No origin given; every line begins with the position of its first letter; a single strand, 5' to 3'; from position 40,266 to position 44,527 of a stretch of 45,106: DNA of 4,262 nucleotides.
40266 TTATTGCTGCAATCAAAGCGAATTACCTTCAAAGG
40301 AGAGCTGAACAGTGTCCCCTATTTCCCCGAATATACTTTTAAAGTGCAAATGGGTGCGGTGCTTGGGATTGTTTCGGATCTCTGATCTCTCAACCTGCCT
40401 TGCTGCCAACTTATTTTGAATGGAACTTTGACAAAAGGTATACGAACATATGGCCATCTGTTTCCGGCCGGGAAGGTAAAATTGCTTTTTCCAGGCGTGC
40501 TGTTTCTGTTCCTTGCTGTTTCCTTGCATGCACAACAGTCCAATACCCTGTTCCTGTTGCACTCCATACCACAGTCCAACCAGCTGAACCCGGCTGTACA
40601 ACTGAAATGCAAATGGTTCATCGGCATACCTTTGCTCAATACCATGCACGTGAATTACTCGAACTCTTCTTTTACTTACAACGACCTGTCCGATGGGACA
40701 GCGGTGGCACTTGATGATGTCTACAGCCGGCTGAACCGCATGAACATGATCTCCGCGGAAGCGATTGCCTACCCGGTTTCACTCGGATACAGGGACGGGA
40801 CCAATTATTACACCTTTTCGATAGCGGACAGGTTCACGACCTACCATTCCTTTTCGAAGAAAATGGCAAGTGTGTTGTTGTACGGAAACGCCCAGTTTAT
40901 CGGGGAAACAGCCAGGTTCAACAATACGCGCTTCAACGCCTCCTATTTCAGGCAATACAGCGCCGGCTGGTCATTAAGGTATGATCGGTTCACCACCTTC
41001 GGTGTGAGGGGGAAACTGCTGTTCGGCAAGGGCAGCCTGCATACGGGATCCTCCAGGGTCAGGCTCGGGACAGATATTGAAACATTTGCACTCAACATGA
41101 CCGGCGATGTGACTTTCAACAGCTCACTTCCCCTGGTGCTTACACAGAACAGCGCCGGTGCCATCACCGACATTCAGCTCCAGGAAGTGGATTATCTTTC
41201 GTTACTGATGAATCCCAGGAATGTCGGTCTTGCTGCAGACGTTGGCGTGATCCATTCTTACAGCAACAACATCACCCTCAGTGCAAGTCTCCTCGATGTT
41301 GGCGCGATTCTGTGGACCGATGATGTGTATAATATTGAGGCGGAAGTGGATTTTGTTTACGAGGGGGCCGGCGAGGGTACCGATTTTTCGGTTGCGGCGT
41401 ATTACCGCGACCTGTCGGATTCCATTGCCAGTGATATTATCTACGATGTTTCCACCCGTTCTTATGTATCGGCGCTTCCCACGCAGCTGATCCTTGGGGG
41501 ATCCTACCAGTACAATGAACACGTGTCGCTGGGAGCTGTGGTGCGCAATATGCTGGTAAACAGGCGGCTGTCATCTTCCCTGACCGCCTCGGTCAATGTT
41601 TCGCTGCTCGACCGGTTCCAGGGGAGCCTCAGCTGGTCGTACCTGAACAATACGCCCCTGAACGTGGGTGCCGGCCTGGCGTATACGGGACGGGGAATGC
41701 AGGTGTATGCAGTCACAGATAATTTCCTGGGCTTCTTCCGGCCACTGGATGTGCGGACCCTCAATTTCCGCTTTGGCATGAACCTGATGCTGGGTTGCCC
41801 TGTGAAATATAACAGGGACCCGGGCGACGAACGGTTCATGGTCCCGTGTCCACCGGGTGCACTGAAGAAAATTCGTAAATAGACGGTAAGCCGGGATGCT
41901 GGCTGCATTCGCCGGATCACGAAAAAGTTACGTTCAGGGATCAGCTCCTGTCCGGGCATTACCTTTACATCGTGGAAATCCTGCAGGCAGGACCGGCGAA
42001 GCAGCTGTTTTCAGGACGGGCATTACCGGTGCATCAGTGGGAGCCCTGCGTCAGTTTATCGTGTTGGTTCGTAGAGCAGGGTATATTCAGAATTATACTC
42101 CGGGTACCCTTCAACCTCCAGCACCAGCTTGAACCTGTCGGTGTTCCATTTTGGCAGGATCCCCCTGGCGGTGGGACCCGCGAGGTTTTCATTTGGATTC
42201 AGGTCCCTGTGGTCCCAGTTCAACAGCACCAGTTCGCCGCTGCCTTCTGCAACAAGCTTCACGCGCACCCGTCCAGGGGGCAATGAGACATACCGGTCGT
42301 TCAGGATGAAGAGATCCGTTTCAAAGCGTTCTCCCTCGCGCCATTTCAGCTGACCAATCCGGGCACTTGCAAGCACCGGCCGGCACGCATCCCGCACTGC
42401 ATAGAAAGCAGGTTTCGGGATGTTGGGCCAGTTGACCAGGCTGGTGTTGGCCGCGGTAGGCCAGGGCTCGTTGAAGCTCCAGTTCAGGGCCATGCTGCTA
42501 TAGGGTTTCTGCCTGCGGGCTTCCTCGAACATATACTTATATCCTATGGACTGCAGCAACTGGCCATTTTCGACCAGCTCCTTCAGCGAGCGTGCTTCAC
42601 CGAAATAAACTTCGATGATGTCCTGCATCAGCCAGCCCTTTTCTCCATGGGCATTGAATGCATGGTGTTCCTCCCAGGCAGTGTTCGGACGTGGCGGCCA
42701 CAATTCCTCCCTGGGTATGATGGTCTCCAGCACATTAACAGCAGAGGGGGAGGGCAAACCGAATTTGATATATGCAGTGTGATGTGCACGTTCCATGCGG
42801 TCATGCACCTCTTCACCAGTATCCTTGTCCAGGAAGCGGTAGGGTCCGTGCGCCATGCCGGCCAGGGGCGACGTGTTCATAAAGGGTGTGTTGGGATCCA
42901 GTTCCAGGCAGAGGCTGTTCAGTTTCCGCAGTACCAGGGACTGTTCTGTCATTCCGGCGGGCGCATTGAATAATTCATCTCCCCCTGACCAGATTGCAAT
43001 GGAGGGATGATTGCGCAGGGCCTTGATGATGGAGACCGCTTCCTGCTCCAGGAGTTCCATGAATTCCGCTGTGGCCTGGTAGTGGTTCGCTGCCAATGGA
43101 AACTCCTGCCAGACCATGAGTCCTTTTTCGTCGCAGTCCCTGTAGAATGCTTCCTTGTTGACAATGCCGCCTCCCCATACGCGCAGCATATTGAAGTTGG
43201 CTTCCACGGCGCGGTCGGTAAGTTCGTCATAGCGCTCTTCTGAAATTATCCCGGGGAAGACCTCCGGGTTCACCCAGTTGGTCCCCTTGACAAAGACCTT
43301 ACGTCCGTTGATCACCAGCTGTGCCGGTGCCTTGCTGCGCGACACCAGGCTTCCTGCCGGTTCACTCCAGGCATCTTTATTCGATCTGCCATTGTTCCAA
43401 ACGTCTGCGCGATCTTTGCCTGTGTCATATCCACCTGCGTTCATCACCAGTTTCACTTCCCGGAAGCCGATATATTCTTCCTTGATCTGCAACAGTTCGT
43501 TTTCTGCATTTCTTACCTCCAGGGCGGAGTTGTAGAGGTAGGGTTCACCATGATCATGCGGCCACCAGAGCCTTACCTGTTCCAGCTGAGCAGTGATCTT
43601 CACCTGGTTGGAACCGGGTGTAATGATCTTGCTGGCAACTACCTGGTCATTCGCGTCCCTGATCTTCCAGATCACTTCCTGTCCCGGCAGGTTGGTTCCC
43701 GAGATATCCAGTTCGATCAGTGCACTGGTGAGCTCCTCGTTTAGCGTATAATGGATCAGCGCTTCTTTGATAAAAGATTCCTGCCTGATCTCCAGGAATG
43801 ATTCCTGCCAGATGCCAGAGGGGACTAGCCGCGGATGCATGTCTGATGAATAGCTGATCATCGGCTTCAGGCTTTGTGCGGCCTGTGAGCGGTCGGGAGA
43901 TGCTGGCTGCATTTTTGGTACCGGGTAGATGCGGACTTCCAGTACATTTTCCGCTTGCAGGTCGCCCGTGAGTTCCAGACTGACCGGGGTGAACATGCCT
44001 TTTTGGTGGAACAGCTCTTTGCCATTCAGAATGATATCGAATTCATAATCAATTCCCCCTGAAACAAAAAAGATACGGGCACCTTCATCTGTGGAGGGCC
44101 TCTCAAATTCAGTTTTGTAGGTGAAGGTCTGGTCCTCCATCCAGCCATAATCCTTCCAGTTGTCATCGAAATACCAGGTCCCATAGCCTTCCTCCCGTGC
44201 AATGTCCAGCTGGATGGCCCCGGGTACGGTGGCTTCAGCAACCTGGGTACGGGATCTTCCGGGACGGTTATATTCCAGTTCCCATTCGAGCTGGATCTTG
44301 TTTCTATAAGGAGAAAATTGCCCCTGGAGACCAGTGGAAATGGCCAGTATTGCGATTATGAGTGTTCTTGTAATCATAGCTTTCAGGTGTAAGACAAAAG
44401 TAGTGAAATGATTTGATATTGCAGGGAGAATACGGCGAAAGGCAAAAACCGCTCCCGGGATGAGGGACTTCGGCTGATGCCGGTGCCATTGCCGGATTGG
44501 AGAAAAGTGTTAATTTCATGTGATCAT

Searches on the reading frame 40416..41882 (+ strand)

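Call 92: search_protein_families(library=pfam, proteins=[window:40416-41882:+], max_evalue=0.00001)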
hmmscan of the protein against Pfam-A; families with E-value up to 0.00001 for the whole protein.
window:40416-41882:+ (488 aa): 1 family
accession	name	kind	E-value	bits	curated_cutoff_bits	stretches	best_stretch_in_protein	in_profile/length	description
PF18990.6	DUF5723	-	3.1e-63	215.2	26.8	1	59-435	1-376/376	Family of unknown function (DUF5723)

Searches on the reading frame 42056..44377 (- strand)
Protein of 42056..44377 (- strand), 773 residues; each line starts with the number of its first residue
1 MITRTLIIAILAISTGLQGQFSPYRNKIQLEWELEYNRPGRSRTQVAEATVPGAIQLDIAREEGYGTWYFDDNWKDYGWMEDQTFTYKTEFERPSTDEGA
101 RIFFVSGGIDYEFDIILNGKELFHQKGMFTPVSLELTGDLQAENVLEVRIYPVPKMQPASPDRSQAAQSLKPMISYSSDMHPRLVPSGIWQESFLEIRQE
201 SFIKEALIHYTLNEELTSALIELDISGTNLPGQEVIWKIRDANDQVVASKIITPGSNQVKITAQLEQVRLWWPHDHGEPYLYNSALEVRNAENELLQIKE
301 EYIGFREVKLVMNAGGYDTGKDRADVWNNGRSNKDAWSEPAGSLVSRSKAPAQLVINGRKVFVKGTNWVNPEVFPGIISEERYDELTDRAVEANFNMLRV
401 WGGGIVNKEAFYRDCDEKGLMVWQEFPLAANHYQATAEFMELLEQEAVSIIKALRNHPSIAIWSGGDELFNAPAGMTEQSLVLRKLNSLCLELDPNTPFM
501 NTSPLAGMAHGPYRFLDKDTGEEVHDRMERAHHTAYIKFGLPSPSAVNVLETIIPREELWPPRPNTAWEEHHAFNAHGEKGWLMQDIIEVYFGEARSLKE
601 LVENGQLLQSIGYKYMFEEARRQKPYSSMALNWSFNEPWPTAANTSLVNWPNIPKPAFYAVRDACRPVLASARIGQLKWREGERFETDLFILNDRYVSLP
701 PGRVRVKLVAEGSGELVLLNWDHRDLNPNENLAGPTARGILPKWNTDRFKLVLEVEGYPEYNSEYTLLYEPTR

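Call 92: search_protein_families(library=pfam, proteins=[window:42056-44377:-], max_evalue=0.00001)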
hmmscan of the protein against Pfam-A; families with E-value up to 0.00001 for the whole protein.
window:42056-44377:- (773 aa): 2 families
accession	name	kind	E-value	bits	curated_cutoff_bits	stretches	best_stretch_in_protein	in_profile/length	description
PF22666.2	Glyco_hydro_2_N2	-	2.2e-19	70.5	27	1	43-191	8-167/167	Glycosyl hydrolase 2 galactose-binding domain-like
PF00703.27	Glyco_hydro_2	-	4.3e-10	40.8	23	1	203-306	3-109/109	Glycosyl hydrolases family 2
